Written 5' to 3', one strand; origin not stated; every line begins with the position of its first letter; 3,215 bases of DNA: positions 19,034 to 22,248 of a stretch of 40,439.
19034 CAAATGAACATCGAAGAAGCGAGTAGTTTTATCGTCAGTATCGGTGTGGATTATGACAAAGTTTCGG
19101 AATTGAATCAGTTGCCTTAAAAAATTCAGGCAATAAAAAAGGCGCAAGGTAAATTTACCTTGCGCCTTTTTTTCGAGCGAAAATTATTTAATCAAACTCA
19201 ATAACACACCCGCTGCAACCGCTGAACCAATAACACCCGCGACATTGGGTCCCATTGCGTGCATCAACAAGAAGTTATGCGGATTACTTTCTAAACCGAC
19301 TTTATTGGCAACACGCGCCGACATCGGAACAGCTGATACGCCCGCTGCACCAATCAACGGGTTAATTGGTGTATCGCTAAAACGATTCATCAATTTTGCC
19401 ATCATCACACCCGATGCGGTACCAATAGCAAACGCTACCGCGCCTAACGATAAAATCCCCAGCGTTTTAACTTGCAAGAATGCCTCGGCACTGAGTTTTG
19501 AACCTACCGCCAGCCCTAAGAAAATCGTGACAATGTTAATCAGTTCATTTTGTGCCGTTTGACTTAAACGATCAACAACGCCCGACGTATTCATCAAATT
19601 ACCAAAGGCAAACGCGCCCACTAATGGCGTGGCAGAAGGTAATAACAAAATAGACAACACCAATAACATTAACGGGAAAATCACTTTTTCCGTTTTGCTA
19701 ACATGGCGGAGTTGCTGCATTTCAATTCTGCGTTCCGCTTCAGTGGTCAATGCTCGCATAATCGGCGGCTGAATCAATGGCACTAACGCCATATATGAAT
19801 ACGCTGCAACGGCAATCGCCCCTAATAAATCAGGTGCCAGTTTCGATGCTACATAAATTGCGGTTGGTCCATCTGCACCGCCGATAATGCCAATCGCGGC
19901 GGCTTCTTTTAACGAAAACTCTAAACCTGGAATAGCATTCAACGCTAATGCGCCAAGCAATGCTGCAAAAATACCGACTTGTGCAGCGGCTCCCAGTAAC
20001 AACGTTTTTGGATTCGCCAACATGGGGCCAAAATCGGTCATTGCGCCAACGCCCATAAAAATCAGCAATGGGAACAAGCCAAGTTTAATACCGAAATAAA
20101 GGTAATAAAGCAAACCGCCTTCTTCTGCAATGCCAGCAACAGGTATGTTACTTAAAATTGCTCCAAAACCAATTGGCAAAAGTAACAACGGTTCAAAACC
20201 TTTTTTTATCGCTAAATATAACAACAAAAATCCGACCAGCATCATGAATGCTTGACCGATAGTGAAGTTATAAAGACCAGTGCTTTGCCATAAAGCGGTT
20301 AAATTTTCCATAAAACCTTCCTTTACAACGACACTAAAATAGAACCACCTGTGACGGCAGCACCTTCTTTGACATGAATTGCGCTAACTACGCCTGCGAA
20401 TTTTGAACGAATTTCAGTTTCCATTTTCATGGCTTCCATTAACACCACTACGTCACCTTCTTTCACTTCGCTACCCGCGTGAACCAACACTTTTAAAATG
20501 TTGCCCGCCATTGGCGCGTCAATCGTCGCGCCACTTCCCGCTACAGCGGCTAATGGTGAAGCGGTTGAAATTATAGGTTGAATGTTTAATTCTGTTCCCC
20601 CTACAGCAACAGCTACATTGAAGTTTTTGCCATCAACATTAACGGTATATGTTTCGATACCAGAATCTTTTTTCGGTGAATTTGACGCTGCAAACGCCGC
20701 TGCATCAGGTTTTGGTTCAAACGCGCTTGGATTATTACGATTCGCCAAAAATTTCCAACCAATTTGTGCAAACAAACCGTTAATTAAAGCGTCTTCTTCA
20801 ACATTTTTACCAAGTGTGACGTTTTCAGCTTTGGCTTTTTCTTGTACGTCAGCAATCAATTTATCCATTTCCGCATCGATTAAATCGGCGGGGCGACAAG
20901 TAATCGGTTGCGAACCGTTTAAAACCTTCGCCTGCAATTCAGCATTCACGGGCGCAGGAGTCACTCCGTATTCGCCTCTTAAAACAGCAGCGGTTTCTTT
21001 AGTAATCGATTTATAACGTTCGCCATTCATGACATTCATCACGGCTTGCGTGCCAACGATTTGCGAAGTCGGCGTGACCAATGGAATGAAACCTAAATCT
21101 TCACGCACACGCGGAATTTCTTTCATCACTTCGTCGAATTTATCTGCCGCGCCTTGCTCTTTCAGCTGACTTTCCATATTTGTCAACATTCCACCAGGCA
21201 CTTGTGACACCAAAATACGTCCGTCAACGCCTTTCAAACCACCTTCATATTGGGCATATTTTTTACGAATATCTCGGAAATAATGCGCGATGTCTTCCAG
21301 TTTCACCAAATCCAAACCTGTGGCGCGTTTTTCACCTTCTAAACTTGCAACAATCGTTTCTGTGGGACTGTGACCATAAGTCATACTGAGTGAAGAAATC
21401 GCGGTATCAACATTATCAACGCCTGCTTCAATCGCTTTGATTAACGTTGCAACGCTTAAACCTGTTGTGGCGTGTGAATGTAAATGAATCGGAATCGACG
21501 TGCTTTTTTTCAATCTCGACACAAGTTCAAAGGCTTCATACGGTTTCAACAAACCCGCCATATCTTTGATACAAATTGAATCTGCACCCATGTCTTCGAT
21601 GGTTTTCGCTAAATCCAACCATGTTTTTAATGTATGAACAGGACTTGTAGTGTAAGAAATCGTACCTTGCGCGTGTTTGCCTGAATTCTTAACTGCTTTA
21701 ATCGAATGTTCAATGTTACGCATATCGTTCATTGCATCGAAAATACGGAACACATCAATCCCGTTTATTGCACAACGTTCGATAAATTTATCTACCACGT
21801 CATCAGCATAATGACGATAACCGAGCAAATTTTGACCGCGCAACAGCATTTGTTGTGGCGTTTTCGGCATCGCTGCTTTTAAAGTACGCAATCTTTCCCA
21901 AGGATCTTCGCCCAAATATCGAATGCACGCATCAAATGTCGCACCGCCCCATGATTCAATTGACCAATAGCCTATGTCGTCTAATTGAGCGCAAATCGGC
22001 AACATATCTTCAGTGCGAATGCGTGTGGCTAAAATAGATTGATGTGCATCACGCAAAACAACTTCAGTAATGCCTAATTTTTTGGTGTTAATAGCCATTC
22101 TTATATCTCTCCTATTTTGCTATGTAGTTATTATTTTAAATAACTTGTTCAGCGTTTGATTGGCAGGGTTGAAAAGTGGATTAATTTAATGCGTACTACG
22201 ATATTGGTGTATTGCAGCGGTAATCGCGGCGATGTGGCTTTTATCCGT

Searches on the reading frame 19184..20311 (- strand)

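Call 22: search_protein_families(library=pfam, proteins=[window:19184-20311:-], max_evalue=0.00001)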
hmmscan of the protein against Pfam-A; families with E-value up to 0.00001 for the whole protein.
window:19184-20311:- (375 aa): 1 family
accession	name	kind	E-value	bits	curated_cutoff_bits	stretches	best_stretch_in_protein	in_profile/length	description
PF03977.18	OAD_beta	-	3.2e-158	526.7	31.6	1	20-373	2-348/349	Na+-transporting oxaloacetate decarboxylase beta subunit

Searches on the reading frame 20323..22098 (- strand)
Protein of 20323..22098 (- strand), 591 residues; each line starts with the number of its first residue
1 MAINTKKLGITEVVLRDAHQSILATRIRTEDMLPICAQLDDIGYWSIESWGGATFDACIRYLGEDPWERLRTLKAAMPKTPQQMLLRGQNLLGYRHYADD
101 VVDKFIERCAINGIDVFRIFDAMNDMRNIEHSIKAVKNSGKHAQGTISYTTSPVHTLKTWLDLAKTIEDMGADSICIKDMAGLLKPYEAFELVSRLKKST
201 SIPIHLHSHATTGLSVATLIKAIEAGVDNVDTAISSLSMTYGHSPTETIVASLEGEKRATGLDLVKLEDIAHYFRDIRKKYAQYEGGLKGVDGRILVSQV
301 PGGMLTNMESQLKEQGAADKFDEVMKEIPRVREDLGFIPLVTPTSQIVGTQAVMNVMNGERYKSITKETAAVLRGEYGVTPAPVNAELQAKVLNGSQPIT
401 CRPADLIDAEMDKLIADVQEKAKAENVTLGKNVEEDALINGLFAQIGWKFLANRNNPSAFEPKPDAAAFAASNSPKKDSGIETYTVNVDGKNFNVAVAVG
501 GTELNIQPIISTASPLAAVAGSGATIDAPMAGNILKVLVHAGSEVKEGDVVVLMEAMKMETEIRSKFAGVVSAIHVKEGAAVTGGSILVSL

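Call 22: search_protein_families(library=pfam, proteins=[window:20323-22098:-], max_evalue=0.00001)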
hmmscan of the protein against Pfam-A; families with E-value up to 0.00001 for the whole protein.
window:20323-22098:- (591 aa): 4 families
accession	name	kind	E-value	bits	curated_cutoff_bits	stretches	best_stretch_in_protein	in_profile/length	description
PF02436.23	PYC_OADA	-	6.8e-58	196.2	27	1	295-494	1-198/201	Conserved carboxylase domain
PF00682.25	HMGL-like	-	3.6e-21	76.2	29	1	9-271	3-257/260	HMGL-like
PF00364.28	Biotin_lipoyl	-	8.2e-19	67.7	22.1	1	525-590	2-72/73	Biotin-requiring enzyme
PF13533.13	Biotin_lipoyl_2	-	1.6e-09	37.8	29.8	0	562-589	2-29/32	Biotin-lipoyl like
